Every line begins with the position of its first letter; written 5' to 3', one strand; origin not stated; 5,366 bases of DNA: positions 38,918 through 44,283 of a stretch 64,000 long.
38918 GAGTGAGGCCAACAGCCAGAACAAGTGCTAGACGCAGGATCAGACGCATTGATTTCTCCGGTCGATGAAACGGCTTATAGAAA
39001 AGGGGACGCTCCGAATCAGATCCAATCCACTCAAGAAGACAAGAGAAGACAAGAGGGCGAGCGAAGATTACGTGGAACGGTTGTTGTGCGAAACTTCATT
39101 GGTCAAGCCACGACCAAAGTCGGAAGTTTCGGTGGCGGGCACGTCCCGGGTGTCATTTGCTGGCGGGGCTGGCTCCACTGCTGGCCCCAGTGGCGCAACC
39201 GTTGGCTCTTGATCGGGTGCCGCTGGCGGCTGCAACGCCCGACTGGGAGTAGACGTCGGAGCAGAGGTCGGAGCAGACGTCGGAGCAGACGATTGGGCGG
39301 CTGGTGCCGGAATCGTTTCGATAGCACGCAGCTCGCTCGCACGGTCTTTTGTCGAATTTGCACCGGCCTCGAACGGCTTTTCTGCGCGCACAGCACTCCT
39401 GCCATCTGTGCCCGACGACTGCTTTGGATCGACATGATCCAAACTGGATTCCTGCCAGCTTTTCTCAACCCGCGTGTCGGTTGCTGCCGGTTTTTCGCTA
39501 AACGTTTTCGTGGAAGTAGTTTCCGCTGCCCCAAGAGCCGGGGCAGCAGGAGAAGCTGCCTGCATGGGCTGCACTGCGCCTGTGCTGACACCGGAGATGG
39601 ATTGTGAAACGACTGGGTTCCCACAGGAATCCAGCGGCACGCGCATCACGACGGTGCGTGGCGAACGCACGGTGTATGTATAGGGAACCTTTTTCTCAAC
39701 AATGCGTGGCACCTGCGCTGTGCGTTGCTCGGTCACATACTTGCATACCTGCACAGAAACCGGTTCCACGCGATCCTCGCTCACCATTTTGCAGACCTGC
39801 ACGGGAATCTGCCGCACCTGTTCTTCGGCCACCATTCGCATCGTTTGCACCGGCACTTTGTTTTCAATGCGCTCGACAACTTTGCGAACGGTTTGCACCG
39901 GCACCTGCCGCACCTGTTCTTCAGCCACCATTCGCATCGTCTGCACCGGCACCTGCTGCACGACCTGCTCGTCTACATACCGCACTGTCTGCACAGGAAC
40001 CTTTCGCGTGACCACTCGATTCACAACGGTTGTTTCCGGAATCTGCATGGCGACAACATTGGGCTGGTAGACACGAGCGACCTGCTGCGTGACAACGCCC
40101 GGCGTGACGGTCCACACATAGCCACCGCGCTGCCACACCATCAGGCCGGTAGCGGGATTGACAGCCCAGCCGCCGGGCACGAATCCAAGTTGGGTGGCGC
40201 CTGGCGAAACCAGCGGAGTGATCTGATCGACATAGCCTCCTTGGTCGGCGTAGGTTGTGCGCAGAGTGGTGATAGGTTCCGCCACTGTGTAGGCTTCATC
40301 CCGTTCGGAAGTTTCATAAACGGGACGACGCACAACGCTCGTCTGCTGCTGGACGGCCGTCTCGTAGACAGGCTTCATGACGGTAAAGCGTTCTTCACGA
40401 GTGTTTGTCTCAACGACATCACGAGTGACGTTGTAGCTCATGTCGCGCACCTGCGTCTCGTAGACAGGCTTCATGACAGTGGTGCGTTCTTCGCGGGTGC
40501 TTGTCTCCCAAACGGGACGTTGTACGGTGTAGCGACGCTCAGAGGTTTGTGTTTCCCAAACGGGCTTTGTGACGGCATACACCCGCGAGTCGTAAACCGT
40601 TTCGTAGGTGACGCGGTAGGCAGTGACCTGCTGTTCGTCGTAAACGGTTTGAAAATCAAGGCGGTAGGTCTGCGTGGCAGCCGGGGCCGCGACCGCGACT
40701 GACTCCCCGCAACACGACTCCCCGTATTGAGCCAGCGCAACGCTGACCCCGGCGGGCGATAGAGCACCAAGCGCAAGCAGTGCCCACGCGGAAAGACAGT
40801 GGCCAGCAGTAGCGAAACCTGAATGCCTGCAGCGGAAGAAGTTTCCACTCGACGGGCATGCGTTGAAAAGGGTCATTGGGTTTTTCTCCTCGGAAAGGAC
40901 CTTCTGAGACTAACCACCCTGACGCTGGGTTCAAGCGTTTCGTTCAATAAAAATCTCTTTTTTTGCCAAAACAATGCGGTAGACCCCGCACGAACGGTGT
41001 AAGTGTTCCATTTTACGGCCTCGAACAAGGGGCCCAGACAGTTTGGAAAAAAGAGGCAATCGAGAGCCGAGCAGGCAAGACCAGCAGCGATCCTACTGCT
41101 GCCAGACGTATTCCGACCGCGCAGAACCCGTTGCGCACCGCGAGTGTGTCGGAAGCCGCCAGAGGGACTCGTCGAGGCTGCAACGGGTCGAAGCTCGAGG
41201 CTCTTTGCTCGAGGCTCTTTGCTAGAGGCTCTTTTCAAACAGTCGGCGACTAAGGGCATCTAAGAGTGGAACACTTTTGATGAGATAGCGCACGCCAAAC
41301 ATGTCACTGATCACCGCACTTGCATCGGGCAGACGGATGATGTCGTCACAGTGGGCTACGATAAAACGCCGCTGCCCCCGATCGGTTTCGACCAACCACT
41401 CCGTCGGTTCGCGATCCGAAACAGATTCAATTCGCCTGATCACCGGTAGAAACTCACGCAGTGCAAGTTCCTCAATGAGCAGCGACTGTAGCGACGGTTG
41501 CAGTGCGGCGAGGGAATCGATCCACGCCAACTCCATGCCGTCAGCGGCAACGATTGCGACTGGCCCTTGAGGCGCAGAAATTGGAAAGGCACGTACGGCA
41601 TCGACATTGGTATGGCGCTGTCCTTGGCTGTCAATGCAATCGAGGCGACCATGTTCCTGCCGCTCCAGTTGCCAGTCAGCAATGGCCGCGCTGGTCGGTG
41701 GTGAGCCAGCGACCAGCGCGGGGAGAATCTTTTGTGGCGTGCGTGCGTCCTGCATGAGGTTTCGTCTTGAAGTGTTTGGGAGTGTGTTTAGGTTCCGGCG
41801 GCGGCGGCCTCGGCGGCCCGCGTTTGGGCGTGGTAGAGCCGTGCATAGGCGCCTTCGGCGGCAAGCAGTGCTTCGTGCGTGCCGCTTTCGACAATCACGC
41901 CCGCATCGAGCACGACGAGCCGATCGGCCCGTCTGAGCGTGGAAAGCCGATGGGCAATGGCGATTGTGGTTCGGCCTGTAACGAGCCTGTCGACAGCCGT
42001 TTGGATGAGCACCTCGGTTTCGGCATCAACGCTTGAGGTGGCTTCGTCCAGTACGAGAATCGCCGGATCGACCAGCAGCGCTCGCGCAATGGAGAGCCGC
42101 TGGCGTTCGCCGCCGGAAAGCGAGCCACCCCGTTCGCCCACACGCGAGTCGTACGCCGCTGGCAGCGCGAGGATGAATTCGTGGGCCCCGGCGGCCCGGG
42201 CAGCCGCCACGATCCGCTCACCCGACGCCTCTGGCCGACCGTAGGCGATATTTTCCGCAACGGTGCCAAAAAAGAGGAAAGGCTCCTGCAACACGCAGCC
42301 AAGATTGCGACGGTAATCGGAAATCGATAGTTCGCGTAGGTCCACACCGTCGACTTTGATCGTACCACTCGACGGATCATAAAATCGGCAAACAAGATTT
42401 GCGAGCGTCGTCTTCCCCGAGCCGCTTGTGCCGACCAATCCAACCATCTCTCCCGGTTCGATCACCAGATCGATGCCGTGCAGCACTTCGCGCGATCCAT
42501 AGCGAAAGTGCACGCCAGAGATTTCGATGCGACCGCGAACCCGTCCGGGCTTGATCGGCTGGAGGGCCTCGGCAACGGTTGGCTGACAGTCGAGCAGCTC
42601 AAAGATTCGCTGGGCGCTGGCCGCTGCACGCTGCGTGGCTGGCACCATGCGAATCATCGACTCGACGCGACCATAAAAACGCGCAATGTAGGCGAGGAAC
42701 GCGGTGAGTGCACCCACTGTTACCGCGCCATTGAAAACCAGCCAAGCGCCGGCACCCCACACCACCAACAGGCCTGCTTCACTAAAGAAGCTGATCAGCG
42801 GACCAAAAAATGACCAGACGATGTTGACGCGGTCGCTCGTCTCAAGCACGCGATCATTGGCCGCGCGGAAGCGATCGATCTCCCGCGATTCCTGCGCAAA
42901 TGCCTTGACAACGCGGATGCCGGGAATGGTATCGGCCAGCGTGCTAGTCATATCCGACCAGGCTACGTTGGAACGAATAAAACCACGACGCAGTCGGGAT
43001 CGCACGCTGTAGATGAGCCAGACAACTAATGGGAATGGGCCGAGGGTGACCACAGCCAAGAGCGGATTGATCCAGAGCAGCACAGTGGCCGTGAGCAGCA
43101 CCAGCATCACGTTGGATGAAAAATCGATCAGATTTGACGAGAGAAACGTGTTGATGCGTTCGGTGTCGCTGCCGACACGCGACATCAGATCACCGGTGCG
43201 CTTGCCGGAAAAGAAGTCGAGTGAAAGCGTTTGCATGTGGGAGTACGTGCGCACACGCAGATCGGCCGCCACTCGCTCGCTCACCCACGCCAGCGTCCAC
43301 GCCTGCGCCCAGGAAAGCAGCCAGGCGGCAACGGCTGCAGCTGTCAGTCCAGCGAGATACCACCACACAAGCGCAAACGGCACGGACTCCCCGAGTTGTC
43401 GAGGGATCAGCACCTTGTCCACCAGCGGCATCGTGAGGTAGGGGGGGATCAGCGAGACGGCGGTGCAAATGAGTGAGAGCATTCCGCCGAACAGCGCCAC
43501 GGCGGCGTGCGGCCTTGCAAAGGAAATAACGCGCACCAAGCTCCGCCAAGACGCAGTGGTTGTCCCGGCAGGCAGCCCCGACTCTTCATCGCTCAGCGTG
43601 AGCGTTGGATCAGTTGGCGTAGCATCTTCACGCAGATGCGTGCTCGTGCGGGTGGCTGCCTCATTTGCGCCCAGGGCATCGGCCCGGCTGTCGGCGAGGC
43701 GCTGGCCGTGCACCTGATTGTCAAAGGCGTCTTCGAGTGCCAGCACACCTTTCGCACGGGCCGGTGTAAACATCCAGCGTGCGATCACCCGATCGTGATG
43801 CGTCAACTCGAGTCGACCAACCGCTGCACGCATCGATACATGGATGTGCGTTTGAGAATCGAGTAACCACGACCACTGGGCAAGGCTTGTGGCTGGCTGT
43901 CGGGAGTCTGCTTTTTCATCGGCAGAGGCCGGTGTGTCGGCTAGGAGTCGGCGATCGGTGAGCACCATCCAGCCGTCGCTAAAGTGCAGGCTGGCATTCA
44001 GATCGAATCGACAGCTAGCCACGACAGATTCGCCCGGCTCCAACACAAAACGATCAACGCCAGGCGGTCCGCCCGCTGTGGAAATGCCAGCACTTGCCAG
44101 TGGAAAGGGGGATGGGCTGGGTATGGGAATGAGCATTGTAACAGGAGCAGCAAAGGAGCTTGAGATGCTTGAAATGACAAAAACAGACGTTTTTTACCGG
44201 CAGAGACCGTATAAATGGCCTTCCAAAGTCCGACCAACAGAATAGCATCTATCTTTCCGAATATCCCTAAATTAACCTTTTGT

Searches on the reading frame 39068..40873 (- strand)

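Call 18: search_protein_families(library=ncbifam, proteins=[window:39068-40873:-], max_evalue=0.00001)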
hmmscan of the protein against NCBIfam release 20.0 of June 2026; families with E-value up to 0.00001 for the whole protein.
window:39068-40873:- (601 aa): 0 families

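Call 58: search_protein_families(library=pfam, proteins=[window:39068-40873:-], max_evalue=0.00001)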
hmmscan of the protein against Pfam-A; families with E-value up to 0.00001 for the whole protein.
window:39068-40873:- (601 aa): 1 family
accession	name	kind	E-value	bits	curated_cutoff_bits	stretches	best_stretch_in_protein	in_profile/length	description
PF07639.16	YTV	-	4.3e-33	113.5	21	4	99-141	1-43/43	YTV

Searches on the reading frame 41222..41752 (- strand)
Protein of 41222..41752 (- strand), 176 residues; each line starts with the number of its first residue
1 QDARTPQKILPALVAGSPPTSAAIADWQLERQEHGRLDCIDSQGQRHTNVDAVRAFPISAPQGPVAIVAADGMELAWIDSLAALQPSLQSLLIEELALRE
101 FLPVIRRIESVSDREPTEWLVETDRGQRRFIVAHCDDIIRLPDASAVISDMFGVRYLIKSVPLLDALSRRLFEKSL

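Call 18: search_protein_families(library=ncbifam, proteins=[window:41222-41752:-], max_evalue=0.00001)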
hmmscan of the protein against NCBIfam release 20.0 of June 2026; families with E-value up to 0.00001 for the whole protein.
window:41222-41752:- (176 aa): 1 family
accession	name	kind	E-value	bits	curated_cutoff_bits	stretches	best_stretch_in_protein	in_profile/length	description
NF052234.1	CphA_assoc_prot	equivalog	4.1e-45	153.3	150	1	28-174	2-150/152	cyanophycin metabolism-associated DUF1854 family protein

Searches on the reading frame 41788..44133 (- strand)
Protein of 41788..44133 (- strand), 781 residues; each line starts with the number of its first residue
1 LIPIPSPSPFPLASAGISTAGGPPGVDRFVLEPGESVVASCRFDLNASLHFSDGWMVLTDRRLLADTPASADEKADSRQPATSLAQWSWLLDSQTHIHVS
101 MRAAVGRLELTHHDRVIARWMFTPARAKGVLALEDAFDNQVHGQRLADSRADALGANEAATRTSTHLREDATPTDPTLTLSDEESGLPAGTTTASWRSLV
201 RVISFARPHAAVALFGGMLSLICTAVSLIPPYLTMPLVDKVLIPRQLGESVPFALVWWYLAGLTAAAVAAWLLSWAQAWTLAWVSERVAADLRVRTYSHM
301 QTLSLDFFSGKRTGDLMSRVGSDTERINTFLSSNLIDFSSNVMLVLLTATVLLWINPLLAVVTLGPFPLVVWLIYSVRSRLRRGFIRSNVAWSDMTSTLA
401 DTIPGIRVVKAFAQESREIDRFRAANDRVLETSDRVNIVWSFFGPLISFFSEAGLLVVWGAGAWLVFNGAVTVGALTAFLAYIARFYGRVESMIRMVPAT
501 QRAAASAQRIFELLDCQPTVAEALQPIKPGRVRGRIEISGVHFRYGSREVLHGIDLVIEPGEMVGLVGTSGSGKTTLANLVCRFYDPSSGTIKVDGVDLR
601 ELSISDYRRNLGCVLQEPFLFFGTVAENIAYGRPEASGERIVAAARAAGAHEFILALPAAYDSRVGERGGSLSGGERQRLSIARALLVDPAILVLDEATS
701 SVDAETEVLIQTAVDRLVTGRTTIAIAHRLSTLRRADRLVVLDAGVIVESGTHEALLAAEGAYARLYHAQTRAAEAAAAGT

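Call 18: search_protein_families(library=ncbifam, proteins=[window:41788-44133:-], max_evalue=0.00001)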
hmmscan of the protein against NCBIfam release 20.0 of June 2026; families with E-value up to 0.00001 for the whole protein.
window:41788-44133:- (781 aa): 185 families (the best 25 are shown)
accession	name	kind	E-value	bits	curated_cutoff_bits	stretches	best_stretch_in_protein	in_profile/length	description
NF052233.1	CphA_assoc_ABC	equivalog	0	1012.6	880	1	30-777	26-750/766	cyanophycin metabolism-associated ABC transporter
TIGR02203.1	MsbA_lipidA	equivalog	6.8e-134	447.4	602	1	201-771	4-570/572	lipid A export permease/ATP-binding protein MsbA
TIGR02204.1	MsbA_rel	hypoth_equivalog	1e-132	443.8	780.4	1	197-770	4-575/576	ABC transporter, permease/ATP-binding protein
TIGR01846.1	type_I_sec_HlyB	subfamily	8.8e-123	411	725.55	1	219-771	147-693/694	type I secretion system permease/ATPase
NF045513.1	HepA_fam_ABC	equivalog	9.1e-117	391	725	1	275-770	113-609/610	heterocyst formation ABC transporter subunit HepA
TIGR00958.1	3a01208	subfamily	1.5e-115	387.1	874.6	1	191-766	147-710/711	antigen peptide transporter 2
NF010178.0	PRK13657.1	equivalog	1.1e-109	367.5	733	1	200-776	8-576/588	glucan ABC transporter ATP-binding protein/ permease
TIGR03796.1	NHLM_micro_ABC1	equivalog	2.6e-106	356.5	853.3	1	217-766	155-708/710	NHLP family bacteriocin export ABC transporter peptidase/permease/ATPase subunit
NF008055.0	PRK10789.1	equivalog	1.3e-103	347.5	845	1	218-774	22-575/590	SmdA family multidrug ABC transporter permease/ATP-binding protein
NF008381.0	PRK11176.1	equivalog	2e-103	346.8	867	1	248-770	57-579/582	lipid A ABC transporter ATP-binding protein/permease MsbA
TIGR03375.1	type_I_sec_LssB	subfamily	7.2e-97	325.3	693.1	1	219-759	157-691/696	type I secretion system permease/ATPase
TIGR03797.1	NHLM_micro_ABC2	equivalog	1.4e-94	318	709.4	1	217-770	142-685/686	NHLP bacteriocin export ABC transporter permease/ATPase subunit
TIGR01193.1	bacteriocin_ABC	subfamily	4.8e-88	296.4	523.85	1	197-768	142-707/708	peptide cleavage/export ABC transporter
NF000475.1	tet_ABC_46_B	exception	5e-83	279.6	1250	1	200-770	5-574/578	tetracycline efflux ABC transporter Tet(46) subunit B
TIGR02857.1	CydD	equivalog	4.8e-81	273.3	435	1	253-742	40-529/529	thiol reductant ABC exporter subunit CydD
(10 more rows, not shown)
